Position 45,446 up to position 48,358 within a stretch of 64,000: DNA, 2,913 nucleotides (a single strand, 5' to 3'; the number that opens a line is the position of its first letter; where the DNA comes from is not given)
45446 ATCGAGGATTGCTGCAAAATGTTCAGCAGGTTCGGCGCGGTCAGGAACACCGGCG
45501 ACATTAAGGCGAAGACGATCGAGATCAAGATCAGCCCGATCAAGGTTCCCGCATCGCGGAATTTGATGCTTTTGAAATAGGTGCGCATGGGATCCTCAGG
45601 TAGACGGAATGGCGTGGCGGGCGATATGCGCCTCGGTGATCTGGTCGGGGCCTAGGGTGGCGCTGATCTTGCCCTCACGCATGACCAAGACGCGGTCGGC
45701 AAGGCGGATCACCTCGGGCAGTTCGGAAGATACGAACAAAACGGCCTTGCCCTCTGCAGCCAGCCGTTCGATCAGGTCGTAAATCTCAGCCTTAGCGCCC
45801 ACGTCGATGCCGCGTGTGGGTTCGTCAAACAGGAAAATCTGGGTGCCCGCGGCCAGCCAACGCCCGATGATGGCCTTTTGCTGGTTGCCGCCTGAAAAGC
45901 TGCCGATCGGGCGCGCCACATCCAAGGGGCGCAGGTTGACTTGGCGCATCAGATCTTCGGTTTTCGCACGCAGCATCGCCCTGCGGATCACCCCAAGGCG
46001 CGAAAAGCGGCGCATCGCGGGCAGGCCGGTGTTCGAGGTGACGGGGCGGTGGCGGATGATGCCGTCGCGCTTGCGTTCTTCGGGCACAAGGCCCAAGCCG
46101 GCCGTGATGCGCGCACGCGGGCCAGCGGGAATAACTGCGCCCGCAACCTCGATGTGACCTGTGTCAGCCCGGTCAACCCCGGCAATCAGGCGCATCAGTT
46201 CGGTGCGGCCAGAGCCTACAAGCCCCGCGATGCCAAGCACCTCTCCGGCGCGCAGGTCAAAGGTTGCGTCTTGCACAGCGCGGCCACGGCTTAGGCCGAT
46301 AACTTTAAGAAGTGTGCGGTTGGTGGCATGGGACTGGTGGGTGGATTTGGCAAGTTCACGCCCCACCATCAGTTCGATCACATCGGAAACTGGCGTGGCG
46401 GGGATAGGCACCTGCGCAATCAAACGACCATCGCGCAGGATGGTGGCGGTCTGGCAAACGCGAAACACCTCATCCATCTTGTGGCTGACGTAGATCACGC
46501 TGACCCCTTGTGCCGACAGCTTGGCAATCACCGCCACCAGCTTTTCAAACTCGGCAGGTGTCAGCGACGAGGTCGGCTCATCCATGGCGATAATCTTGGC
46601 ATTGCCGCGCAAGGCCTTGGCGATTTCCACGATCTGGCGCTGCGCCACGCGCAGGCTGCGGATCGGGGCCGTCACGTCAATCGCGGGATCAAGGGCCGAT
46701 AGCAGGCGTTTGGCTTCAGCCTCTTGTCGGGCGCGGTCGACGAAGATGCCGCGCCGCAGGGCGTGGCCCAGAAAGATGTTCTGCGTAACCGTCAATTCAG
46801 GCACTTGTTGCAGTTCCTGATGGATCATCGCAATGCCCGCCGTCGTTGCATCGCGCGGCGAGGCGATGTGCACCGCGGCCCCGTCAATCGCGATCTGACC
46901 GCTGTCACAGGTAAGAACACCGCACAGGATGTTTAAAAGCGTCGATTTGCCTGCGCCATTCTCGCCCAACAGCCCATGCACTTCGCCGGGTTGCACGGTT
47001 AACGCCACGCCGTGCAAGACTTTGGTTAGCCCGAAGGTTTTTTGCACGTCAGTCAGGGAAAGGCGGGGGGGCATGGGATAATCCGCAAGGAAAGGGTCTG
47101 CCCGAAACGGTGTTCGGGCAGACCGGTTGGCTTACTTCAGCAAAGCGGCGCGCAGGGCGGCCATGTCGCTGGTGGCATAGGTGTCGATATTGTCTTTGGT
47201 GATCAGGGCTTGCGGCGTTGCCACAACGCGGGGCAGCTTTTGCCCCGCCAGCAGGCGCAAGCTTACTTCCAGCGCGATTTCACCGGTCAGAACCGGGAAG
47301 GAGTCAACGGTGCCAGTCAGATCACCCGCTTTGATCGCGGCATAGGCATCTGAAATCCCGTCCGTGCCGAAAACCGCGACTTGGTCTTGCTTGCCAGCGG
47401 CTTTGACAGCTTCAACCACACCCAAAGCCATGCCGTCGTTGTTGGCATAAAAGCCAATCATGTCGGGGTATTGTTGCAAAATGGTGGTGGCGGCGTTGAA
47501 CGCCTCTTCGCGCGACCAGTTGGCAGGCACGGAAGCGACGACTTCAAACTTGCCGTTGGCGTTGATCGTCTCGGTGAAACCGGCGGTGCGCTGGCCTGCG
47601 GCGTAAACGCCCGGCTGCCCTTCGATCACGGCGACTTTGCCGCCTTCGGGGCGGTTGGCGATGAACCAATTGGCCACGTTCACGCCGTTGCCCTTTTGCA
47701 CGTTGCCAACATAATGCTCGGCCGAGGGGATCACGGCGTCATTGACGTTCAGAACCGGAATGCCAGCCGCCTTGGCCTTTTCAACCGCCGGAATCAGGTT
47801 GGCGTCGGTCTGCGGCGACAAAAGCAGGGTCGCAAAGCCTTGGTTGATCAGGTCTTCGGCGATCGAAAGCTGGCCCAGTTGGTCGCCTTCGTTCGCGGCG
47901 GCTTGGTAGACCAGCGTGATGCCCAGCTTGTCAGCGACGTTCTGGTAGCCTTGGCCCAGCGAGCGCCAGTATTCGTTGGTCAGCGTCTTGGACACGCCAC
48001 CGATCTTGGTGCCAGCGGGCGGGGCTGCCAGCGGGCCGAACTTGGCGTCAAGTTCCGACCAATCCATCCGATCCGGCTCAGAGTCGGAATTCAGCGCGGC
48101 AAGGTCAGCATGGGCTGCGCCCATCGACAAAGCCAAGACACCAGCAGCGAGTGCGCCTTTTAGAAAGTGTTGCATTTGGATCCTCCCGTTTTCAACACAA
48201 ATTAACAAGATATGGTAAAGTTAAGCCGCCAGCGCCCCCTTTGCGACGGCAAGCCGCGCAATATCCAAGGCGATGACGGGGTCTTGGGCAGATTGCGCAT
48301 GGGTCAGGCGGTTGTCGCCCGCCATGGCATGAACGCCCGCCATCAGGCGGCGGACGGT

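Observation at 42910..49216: Allose-type transporter and regulator paired with a different enzyme set, a candidate new rare-sugar pathway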

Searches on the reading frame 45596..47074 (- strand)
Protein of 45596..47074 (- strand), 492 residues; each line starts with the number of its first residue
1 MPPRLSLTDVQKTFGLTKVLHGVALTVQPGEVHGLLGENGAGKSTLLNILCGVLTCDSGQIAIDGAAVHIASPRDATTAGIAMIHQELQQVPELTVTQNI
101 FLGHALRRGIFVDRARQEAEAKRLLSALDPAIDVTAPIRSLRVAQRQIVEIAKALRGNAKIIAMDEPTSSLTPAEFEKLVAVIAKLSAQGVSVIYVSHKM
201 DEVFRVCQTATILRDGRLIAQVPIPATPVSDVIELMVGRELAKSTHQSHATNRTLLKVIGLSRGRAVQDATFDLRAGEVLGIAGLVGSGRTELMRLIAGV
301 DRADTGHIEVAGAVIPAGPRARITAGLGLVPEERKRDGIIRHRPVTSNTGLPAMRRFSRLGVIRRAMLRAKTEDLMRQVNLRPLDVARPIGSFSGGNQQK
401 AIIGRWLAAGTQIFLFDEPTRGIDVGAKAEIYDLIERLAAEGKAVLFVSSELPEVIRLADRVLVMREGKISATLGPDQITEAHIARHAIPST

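Call 3: search_protein_families(library=pfam, proteins=[window:45596-47074:-])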
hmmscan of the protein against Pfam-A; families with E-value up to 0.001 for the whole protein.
window:45596-47074:- (492 aa): 3 families
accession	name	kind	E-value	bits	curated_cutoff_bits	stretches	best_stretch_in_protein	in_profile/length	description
PF00005.33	ABC_tran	-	5.4e-49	166.8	25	2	20-169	1-137/137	ABC transporter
PF13304.12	AAA_21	-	6.7e-11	43.2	27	0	384-448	229-296/304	AAA domain, putative AbiEii toxin, Type IV TA system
PF13555.12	AAA_29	-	0.00015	21.9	27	1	21-66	13-57/61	P-loop containing region of AAA domain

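Call 4: search_protein_families(library=ncbifam, proteins=[window:45596-47074:-])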
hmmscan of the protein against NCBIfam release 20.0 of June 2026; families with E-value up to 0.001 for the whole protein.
window:45596-47074:- (492 aa): 187 families (the best 25 are shown)
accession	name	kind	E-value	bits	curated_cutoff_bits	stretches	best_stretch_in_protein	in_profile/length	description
NF008442.0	PRK11288.1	equivalog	8.6e-154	512.5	689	1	3-491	6-498/504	L-arabinose ABC transporter ATP-binding protein AraG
NF010069.0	PRK13549.1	equivalog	1.4e-140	469.2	699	1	5-489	6-502/513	xylose ABC transporter ATP-binding protein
NF008030.0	PRK10762.1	equivalog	2.4e-131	438.9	745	1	4-486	4-489/501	ribose ABC transporter ATP-binding protein RbsA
NF008215.0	PRK10982.1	equivalog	3.7e-131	438.2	828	1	5-486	14-500/506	galactose/methyl galactoside ABC transporter ATP-binding protein MglA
NF041861.1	YtfR_transport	equivalog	3.4e-130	434.7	850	1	5-486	2-488/492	galactofuranose ABC transporter, ATP-binding protein YtfR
TIGR02633.1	xylG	equivalog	1.8e-125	419.3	723.65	1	5-486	2-497/500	D-xylose ABC transporter ATP-binding protein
NF007253.0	PRK09700.1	equivalog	5.7e-125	417.8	772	1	3-491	4-509/510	D-allose ABC transporter ATP-binding protein AlsA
NF040905.2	GguA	equivalog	8.1e-121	403.8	810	1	5-485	2-497/500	multiple monosaccharide ABC transporter ATP-binding protein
NF011967.0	PRK15439.1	equivalog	5.3e-109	364.9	586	1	2-488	9-499/510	autoinducer 2 ABC transporter ATP-binding protein LsrA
NF047930.1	ABC_ATP_B6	equivalog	3.4e-101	339.4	670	1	5-487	3-507/510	putative B6 ABC transporter ATP-binding protein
TIGR01188.1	drrA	subfamily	9.1e-63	212.3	312.45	2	12-221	1-205/302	daunorubicin resistance ABC transporter, ATP-binding protein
TIGR04406.1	LPS_export_lptB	equivalog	2.3e-57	194.1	240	2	5-221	2-216/239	LPS export ABC transporter ATP-binding protein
TIGR03410.1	urea_trans_UrtE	equivalog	1.1e-56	191.9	285.8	2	5-223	1-215/230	urea ABC transporter ATP-binding subunit UrtE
TIGR03864.1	PQQ_ABC_ATP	hypoth_equivalog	6.3e-56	189.5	302.25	2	5-221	2-213/236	ABC transporter, ATP-binding subunit, PQQ-dependent alcohol dehydrogenase system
TIGR02142.1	modC_ABC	equivalog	1.9e-54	185.3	285.05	2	265-481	11-221/353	molybdenum ABC transporter ATP-binding protein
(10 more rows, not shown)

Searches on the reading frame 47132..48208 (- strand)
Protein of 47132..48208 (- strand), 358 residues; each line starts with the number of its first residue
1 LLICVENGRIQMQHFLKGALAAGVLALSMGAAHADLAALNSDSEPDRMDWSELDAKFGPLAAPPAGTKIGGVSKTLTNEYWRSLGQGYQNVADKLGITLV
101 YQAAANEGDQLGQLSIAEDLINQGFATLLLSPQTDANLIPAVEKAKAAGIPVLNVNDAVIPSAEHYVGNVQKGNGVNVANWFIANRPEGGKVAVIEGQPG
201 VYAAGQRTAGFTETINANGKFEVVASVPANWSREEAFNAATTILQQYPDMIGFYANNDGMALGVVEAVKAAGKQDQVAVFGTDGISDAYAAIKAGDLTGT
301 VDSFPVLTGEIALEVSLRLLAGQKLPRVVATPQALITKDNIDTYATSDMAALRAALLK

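Call 3: search_protein_families(library=pfam, proteins=[window:47132-48208:-])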
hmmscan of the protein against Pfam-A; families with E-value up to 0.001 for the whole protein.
window:47132-48208:- (358 aa): 4 families
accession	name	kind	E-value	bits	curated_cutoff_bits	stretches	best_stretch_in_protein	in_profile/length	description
PF13407.12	Peripla_BP_4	-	8e-53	180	35.1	1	69-324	1-258/258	Periplasmic binding protein domain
PF00532.27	Peripla_BP_1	-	3.2e-13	50.2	22.2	1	68-298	3-239/281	Periplasmic binding proteins and sugar binding domain of LacI family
PF13377.12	Peripla_BP_3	-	1.5e-09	38.6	26.5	1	193-337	13-163/167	Periplasmic binding protein-like domain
PF13458.12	Peripla_BP_6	-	4.5e-06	27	31.7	1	95-301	39-244/343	Periplasmic binding protein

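Call 4: search_protein_families(library=ncbifam, proteins=[window:47132-48208:-])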
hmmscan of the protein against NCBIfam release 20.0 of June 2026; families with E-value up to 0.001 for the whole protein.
window:47132-48208:- (358 aa): 19 families
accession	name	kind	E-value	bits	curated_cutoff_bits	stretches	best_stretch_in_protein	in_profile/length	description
NF007254.0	PRK09701.1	equivalog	1.9e-52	178.4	335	1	72-316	30-283/311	D-allose transporter substrate-binding protein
NF007936.0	PRK10653.1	equivalog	4.9e-37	127.8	337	1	72-337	32-294/295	ribose ABC transporter substrate-binding protein RbsB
NF041827.1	YtfQ_transport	equivalog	1.1e-20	73.8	510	1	78-340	36-307/320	galactofuranose ABC transporter, galactofuranose-binding protein YtfQ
TIGR02634.1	xylF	equivalog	4.3e-16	59.4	389.55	1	74-325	6-260/302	D-xylose ABC transporter substrate-binding protein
TIGR02637.1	RhaS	equivalog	6.1e-13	48.7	342.25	1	69-324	1-260/302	rhamnose ABC transporter substrate-binding protein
NF008185.0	PRK10936.1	equivalog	9.3e-13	47.8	200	1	54-348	35-327/346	TMAO reductase system periplasmic protein TorT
NF011924.1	PRK15395.1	equivalog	1.2e-12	47.6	420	1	118-315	76-291/329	galactose/glucose ABC transporter substrate-binding protein MglB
NF007680.0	PRK10355.1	equivalog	2.3e-12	46.8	504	1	66-324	25-286/331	D-xylose ABC transporter substrate-binding protein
NF011937.0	PRK15408.1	equivalog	1e-11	44.3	384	1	66-323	27-286/340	autoinducer 2 ABC transporter substrate-binding protein LsrB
NF007075.0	PRK09526.1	subfamily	1.7e-10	40.4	340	1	92-342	89-332/358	LacI family DNA-binding transcriptional regulator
NF052284.1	rhzpin_SBP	equivalog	2e-10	40.3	420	1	78-311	13-246/289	rhizopine catabolism ABC transporter substrate-binding protein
NF047341.1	lactose_RbsR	equivalog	1.5e-08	34.4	382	1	69-286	64-275/331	ribose utilization transcriptional repressor RbsR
NF007449.0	PRK10014.1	subfamily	2.6e-07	30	310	1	68-275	66-269/342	Mal regulon transcriptional regulator MalI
TIGR02955.1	TMAO_TorT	equivalog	8.7e-07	28.5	310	1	72-343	5-277/295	TMAO reductase system periplasmic protein TorT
NF040907.2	ChvE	equivalog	1.3e-05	24.6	460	0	75-155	7-85/324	multiple monosaccharide ABC transporter substrate-binding protein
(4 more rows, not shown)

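Call 6: search_solved_structures(query=window:47132-48208:-, max_evalue=1e-10, show_alignments=2)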
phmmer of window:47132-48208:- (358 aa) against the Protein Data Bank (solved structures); distinct sequences matched with E-value up to 1e-10: 61 (the best 60 are shown).
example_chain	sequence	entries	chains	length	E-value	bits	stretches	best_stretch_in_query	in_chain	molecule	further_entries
9jwt_A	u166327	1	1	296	8.6e-42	146.7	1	69-325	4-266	MSD3-holo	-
9jwq_A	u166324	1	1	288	1e-41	146.4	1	69-325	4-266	MSD3-apo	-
8wl5_A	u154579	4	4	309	1.5e-39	139.3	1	70-333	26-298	Allose ABC transporter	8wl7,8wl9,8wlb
1gub_A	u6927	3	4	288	1.3e-38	136.2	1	72-318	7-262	D-ALLOSE-BINDING PERIPLASMIC PROTEIN | PROTEIN (PRECURSOR OF PERIPLASMIC SUGAR RECEPTOR)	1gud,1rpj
2ioy_A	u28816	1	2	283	2.1e-37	132.2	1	69-342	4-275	Periplasmic sugar-binding protein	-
9jwo_A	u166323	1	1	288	2.4e-37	132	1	68-321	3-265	MSD1-apo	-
9jwl_A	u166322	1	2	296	2.5e-37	132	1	68-326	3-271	MSD1-holo chainA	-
5dte_A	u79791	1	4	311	1.5e-36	129.4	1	69-340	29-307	Monosaccharide-transporting ATPase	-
2gx6_A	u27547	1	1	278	8.6e-33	117.1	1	72-337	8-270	D-ribose-binding periplasmic protein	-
4zjp_A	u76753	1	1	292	2.4e-32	115.6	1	74-331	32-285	Monosaccharide-transporting ATPase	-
1dbp_A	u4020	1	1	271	3.4e-32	115.1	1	72-328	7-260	D-RIBOSE-BINDING PROTEIN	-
1urp_A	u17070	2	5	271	5.5e-32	114.4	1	72-328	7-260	D-RIBOSE-BINDING PROTEIN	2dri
1ba2_A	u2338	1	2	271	9e-32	113.7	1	72-328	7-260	D-RIBOSE-BINDING PROTEIN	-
1drk_A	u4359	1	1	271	1.9e-31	112.6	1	72-328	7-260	D-RIBOSE-BINDING PROTEIN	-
1drj_A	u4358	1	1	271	4.8e-31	111.3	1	72-328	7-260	D-RIBOSE-BINDING PROTEIN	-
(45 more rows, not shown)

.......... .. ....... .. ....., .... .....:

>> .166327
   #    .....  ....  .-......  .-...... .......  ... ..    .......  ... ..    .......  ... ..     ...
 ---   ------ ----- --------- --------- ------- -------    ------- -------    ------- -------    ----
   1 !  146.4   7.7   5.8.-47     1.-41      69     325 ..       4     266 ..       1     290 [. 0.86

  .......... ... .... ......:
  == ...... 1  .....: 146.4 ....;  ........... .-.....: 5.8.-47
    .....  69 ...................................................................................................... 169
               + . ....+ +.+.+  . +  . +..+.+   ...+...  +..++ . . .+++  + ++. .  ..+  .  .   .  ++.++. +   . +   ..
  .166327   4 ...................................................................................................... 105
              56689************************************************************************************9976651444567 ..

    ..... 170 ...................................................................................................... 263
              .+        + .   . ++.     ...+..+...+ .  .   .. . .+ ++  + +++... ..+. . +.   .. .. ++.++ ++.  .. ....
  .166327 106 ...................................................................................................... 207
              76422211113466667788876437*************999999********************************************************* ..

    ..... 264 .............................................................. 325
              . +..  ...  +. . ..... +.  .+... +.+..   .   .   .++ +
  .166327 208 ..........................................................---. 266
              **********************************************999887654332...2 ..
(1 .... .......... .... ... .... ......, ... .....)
